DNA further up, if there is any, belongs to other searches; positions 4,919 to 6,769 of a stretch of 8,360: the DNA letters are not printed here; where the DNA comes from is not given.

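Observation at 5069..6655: Orphan ~516-aa protein with a caspase/CHAT-like His...Cys dyad behind a consensus promoter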

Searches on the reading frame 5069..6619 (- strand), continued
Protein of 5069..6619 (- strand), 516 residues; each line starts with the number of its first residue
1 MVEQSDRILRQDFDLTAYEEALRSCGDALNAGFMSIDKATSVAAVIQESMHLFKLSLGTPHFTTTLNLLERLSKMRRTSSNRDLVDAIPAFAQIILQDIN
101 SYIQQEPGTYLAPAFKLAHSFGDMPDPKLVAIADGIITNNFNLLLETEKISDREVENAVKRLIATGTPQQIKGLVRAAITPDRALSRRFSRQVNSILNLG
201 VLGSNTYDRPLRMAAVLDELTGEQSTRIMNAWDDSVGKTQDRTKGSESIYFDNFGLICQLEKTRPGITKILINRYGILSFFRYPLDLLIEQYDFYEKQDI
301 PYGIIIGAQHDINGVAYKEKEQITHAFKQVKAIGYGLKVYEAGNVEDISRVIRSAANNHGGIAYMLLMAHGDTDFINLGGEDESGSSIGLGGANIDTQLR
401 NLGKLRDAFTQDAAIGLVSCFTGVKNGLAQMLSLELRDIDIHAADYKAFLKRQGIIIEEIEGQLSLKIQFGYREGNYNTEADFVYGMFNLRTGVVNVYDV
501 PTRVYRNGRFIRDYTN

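Call 71: find_encoding_contigs(protein=P0009, flank=8000, max_places=2)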
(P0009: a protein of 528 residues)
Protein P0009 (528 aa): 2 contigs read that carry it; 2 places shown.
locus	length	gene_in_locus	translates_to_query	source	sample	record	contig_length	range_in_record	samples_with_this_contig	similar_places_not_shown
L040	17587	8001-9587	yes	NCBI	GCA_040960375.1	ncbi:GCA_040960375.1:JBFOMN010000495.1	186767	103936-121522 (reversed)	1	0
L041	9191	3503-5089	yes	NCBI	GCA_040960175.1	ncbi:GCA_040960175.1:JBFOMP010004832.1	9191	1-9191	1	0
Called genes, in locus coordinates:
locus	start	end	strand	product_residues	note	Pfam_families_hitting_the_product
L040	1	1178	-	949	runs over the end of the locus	PF07693:KAP_NTPase, PF13401:AAA_22 (weak)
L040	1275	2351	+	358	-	-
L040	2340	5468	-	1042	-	PF02384:N6_Mtase (weak), PF07669:Eco57I, PF18135:Type_ISP_C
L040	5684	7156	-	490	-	-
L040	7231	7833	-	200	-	-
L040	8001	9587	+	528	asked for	-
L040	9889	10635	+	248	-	PF13489:Methyltransf_23, PF01209:Ubie_methyltran, PF13847:Methyltransf_31, PF08241:Methyltransf_11, PF08242:Methyltransf_12, PF13649:Methyltransf_25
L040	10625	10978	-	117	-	PF08378:NERD (weak), PF02021:UPF0102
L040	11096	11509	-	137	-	PF01245:Ribosomal_L19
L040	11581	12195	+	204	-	PF00156:Pribosyltran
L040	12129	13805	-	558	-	PF06418:CTP_synth_N, PF00117:GATase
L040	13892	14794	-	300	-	PF13793:Pribosyltran_N, PF00156:Pribosyltran (weak), PF14572:Pribosyl_synth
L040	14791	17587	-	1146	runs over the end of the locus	PF02811:PHP, PF07733:DNA_pol3_alpha, PF17657:DNA_pol3_finger, PF14579:HHH_6, PF01336:tRNA_anti-codon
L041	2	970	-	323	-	?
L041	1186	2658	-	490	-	-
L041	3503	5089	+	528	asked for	-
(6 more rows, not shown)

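Call 72: find_encoding_contigs(protein=P0010, flank=8000, max_places=2)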
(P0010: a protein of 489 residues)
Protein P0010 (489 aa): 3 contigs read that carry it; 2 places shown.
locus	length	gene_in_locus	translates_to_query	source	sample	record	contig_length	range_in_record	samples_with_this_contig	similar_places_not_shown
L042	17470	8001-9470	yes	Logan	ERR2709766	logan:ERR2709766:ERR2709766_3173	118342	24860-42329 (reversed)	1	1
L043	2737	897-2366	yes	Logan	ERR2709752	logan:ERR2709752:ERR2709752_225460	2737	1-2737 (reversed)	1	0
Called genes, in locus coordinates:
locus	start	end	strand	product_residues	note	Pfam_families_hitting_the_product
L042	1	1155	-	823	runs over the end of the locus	PF00133:tRNA-synt_1, PF09334:tRNA-synt_1g, PF13603:tRNA-synt_1_2, PF00133:tRNA-synt_1, PF09334:tRNA-synt_1g, PF08264:Anticodon_1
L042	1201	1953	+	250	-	PF04542:Sigma70_r2, PF04545:Sigma70_r4 (faint), PF08281:Sigma70_r4_2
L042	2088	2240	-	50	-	-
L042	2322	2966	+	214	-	-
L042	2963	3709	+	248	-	-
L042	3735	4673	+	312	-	-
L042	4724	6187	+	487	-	-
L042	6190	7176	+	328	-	-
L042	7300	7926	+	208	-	-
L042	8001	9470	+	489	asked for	-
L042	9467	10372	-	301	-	PF17936:Big_6 (faint), PF13620:CarboxypepD_reg (faint)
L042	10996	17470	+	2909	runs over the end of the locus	PF02899:Phage_int_SAM_1, PF13102:Phage_int_SAM_5 (faint), PF13495:Phage_int_SAM_4 (faint), PF02899:Phage_int_SAM_1 (weak)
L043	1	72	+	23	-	?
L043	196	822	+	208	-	-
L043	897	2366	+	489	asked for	-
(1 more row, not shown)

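Call 79: search_dna_similar(query=P0155, collection=plasmids, mode=protein, max_evalue=0.001, max_rows=10)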
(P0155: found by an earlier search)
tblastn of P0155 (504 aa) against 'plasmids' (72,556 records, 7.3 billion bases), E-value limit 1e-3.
No match.
